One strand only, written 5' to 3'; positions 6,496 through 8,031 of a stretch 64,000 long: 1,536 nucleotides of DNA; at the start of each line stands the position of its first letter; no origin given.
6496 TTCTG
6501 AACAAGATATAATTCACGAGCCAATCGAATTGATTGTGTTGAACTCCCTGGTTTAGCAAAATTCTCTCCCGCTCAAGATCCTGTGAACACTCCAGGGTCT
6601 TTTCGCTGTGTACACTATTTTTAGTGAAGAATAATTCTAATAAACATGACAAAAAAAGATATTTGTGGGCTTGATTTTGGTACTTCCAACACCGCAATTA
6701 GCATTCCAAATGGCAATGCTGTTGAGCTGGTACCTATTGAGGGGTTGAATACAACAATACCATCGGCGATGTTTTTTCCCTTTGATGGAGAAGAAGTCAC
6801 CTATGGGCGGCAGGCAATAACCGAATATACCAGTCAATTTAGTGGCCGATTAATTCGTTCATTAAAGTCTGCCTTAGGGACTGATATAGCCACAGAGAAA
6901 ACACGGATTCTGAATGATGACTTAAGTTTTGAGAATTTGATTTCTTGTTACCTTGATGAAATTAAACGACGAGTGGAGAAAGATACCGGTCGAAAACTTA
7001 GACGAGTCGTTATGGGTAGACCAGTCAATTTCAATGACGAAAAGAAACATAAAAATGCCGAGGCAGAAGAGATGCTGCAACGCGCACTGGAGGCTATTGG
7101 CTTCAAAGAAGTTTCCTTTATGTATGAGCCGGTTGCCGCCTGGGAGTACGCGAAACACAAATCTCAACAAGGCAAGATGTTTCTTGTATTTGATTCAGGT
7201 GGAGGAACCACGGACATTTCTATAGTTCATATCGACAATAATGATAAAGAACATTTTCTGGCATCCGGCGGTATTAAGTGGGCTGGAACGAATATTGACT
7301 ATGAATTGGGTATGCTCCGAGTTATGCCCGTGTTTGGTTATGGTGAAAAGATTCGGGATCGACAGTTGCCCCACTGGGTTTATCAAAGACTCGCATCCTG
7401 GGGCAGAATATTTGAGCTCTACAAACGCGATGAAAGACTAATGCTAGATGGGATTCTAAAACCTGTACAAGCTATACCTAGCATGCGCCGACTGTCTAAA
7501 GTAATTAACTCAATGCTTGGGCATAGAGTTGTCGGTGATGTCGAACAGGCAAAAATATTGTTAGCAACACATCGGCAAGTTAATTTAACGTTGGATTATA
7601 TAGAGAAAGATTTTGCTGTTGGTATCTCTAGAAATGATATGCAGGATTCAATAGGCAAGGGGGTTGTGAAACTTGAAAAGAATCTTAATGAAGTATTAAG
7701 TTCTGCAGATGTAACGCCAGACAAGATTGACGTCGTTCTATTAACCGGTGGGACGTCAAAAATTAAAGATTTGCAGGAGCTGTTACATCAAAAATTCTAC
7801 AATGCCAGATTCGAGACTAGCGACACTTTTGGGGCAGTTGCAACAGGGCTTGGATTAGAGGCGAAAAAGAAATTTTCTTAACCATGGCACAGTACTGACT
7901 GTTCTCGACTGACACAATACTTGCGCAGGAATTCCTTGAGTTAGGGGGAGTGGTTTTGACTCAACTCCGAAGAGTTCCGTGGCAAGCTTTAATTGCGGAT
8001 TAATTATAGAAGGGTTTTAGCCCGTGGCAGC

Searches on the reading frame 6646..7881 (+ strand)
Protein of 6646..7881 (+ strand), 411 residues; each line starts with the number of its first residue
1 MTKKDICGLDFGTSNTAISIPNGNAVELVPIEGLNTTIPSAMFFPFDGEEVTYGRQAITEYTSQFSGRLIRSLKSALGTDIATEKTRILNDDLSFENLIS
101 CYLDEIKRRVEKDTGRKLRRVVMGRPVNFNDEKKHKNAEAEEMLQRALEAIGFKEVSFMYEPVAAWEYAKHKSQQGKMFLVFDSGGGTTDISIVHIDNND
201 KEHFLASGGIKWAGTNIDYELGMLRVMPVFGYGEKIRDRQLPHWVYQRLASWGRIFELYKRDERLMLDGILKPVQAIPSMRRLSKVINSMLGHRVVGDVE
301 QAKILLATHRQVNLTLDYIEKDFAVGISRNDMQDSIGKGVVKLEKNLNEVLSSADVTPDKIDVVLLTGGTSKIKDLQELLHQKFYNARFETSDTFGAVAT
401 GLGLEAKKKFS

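Call 37: find_encoding_contigs(protein=window:6646-7881:+, flank=10000, max_places=1)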
Protein window:6646-7881:+ (411 aa): 3 contigs read that carry it; 1 place shown.
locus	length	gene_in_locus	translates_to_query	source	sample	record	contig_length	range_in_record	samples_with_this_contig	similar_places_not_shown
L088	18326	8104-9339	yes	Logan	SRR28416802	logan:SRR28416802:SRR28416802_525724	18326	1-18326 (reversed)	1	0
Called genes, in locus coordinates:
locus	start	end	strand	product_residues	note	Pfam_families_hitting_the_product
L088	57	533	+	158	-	-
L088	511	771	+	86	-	-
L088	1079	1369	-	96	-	PF00403:HMA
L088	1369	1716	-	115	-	PF02411:MerT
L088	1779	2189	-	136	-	PF00376:MerR, PF13411:MerR_1, PF09278:MerR-DNA-bind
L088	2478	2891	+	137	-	PF04828:GFA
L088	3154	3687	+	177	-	PF00583:Acetyltransf_1, PF13673:Acetyltransf_10 (weak), PF13508:Acetyltransf_7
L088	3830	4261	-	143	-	PF00291:PALP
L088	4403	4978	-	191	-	PF00291:PALP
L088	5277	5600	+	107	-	-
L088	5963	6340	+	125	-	-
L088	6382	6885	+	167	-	-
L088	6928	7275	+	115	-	-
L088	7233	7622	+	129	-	-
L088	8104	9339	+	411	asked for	PF00012:HSP70, PF06723:MreB_Mbl (faint), PF00012:HSP70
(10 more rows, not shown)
